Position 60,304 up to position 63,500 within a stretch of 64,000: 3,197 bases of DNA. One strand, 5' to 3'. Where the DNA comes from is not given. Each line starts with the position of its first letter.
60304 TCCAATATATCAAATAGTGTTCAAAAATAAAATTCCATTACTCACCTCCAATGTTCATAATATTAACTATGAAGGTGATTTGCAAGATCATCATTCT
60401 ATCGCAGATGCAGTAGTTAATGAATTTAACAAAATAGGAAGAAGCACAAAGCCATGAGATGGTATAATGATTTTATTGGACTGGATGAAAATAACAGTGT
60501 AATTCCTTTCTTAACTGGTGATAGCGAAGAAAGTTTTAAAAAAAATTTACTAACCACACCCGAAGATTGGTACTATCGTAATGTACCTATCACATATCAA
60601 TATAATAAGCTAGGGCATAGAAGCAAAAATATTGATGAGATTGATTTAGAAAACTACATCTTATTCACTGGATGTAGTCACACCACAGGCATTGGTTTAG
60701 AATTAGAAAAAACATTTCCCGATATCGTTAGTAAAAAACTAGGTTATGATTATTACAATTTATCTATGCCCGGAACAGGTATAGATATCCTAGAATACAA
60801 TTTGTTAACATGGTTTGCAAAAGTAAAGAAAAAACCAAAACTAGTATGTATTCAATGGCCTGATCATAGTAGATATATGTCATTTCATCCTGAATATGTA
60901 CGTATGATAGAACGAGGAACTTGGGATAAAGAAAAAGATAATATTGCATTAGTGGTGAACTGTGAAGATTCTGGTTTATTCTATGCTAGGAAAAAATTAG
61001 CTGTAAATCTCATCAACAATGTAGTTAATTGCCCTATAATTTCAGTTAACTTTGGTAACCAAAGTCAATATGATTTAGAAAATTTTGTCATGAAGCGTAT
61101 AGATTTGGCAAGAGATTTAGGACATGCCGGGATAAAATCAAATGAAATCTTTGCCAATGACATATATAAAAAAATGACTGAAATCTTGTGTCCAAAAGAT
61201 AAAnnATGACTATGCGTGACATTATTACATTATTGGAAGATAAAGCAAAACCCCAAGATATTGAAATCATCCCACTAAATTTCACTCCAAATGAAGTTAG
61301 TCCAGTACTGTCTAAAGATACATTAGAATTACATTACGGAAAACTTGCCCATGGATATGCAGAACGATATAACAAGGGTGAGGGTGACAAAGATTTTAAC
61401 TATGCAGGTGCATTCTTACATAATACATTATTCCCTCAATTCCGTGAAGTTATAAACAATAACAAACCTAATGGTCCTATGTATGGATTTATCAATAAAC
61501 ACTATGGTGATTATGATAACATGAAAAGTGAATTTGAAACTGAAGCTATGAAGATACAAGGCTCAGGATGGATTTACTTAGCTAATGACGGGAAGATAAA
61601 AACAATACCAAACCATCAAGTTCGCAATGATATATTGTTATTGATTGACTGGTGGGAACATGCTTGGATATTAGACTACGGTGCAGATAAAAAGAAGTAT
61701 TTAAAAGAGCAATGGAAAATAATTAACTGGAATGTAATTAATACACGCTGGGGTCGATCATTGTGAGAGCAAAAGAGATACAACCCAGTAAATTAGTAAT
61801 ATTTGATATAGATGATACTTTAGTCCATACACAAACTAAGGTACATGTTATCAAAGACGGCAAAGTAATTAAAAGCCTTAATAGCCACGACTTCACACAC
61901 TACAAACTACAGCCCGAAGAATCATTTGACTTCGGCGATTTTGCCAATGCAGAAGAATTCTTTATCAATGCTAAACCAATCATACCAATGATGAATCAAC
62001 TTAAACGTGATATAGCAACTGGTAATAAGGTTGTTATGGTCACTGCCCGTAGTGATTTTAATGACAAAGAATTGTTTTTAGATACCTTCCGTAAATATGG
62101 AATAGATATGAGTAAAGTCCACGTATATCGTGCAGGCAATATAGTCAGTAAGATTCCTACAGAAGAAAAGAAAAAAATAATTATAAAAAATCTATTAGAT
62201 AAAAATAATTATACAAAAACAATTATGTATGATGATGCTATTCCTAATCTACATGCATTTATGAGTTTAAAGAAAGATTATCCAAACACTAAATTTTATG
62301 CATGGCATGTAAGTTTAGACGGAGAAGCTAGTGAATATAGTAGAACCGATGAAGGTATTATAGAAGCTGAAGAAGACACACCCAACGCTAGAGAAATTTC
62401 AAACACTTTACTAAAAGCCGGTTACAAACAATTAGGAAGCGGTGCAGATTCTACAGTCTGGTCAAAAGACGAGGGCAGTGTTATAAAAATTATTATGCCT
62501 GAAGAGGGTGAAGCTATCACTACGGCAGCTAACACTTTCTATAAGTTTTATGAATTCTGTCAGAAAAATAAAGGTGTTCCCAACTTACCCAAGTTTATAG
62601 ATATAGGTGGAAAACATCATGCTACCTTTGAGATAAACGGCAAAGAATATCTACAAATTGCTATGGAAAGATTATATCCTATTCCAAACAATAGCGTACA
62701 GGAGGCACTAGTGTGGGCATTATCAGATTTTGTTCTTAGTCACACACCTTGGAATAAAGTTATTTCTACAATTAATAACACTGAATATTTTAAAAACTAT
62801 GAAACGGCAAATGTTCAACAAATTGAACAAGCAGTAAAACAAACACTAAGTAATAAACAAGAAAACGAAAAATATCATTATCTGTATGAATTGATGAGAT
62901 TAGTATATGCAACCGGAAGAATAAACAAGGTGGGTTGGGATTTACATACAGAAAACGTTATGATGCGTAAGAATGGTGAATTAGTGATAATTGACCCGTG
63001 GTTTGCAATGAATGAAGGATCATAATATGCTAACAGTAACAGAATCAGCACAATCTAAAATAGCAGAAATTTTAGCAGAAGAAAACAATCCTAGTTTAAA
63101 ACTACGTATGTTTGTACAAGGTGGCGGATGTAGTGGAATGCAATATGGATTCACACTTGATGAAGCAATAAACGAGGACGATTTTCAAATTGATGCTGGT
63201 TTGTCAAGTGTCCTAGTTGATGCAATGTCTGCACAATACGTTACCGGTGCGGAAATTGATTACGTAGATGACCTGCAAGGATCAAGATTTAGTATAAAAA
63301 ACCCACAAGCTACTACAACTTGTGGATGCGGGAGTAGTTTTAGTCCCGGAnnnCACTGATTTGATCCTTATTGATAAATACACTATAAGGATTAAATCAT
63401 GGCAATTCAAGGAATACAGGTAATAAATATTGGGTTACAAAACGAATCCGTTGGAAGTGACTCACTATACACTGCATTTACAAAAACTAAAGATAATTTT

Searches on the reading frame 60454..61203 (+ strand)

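Call 5: search_protein_families(library=pfam, proteins=[window:60454-61203:+], max_evalue=0.01)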
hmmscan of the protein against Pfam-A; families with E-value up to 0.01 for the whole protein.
window:60454-61203:+ (250 aa): 1 family
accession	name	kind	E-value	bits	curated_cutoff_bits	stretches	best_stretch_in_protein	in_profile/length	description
PF20078.4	DUF6473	-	0.0019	17.9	27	1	45-113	15-79/274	Domain of unknown function (DUF6473)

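Call 15: search_protein_families(library=phrogs, proteins=[window:60454-61203:+], max_evalue=0.001)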
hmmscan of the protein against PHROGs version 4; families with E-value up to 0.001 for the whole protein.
window:60454-61203:+ (250 aa): 0 families

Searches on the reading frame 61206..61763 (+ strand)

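Call 15: search_protein_families(library=phrogs, proteins=[window:61206-61763:+], max_evalue=0.001)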
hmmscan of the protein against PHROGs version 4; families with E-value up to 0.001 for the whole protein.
window:61206-61763:+ (186 aa): 0 families

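Call 42: search_protein_families(library=pfam, proteins=[window:61206-61763:+], max_evalue=0.001)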
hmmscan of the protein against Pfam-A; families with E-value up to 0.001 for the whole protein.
window:61206-61763:+ (186 aa): 2 families
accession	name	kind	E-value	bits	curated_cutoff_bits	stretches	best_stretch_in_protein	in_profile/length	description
PF02777.23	Sod_Fe_C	-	6.9e-23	81.1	20.9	1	90-181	3-102/102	Iron/manganese superoxide dismutases, C-terminal domain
PF00081.27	Sod_Fe_N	-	0.00029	21.7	27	1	20-64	3-47/82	Iron/manganese superoxide dismutases, alpha-hairpin domain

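Call 89: search_protein_families(library=ncbifam, proteins=[window:61206-61763:+], max_evalue=0.001)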
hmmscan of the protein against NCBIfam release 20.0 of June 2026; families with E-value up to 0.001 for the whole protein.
window:61206-61763:+ (186 aa): 3 families
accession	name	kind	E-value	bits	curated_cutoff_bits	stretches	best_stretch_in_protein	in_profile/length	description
NF007832.0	PRK10543.1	equivalog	7.6e-17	61.5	348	1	64-179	65-188/193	superoxide dismutase [Fe]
NF041312.1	Superox_dis_Halo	equivalog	1.4e-12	48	300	1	64-183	64-189/196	superoxide dismutase [Mn]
NF008177.0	PRK10925.1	equivalog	1.8e-11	44.3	363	1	80-182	87-202/206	superoxide dismutase [Mn]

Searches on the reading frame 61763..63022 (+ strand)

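Call 13: search_protein_families(library=pfam, proteins=[window:61763-63022:+], max_evalue=0.001)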
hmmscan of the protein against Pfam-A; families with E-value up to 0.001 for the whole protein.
window:61763-63022:+ (420 aa): 1 family
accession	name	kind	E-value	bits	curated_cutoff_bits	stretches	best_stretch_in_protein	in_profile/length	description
PF18762.7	Kinase-PolyVal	-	0.00046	20.7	27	0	391-417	134-159/160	Serine/Threonine/Tyrosine Kinase found in polyvalent proteins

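Call 15: search_protein_families(library=phrogs, proteins=[window:61763-63022:+], max_evalue=0.001)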
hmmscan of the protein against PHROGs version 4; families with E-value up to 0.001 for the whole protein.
window:61763-63022:+ (420 aa): 4 families
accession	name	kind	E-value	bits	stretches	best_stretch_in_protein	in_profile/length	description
phrog_15752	-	other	2.8e-12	47.5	1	206-412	54-236/260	protein kinase; inhibitor of host transcription; positively regulates RNaseIII; negatively on RNaseE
phrog_415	-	other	3.3e-11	44.3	1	9-201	21-190/218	polynucleotide kinase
phrog_18305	-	other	7.4e-07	30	1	213-412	39-183/284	kinase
phrog_23509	-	unknown function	0.00034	21.3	1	48-165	59-178/208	-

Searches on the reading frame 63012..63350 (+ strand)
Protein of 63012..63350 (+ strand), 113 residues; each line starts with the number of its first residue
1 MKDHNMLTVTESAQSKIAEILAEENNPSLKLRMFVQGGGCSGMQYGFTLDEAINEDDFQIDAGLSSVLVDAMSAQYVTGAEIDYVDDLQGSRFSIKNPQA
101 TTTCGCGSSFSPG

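Call 42: search_protein_families(library=pfam, proteins=[window:63012-63350:+], max_evalue=0.001)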
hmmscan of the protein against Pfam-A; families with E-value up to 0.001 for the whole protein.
window:63012-63350:+ (113 aa): 1 family
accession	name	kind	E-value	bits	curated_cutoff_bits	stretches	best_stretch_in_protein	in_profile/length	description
PF01521.26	Fe-S_biosyn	-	5.8e-19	68.8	26.3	1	7-107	3-109/110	Iron-sulphur cluster biosynthesis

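Call 89: search_protein_families(library=ncbifam, proteins=[window:63012-63350:+], max_evalue=0.001)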
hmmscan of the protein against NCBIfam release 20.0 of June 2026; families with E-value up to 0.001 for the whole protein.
window:63012-63350:+ (113 aa): 11 families
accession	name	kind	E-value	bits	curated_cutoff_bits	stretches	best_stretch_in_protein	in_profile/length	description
NF010147.0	PRK13623.1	equivalog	3e-47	159.6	117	1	4-111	7-114/115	iron-sulfur cluster insertion protein ErpA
TIGR00049.1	TIGR00049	subfamily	1.6e-35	121.5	58.8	1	7-111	1-105/106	iron-sulfur cluster assembly accessory protein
TIGR01997.1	sufA_proteo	equivalog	7.4e-21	74.3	136.2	1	6-110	2-105/107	Fe-S cluster assembly scaffold SufA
TIGR02011.1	IscA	equivalog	2.1e-19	69.7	150.6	1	7-111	1-104/105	iron-sulfur cluster assembly protein IscA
NF007049.0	PRK09502.1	equivalog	4e-17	62.3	181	1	7-111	3-106/107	iron-sulfur cluster assembly protein IscA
NF007050.0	PRK09504.1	equivalog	8.4e-16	58.1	161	1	6-111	17-121/122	Fe-S cluster assembly scaffold SufA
NF038090.1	IscA_HesB_Se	subfamily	3.5e-14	52.9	85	1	6-108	1-101/101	IscA/HesB family protein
NF008392.0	PRK11190.1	equivalog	1.4e-12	48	268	1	6-101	1-97/192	Fe-S biogenesis protein NfuA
TIGR03341.1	YhgI_GntY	equivalog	2.7e-12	46.9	269.35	1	8-101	2-96/190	Fe-S biogenesis protein NfuA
NF033940.1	ErpA_rel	equivalog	6.7e-06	26.2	65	1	7-62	4-61/95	ErpA-related iron-sulfur cluster insertion protein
TIGR01911.1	HesB_rel_seleno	subfamily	0.00012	22.6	66.35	1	6-95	3-91/92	HesB-like protein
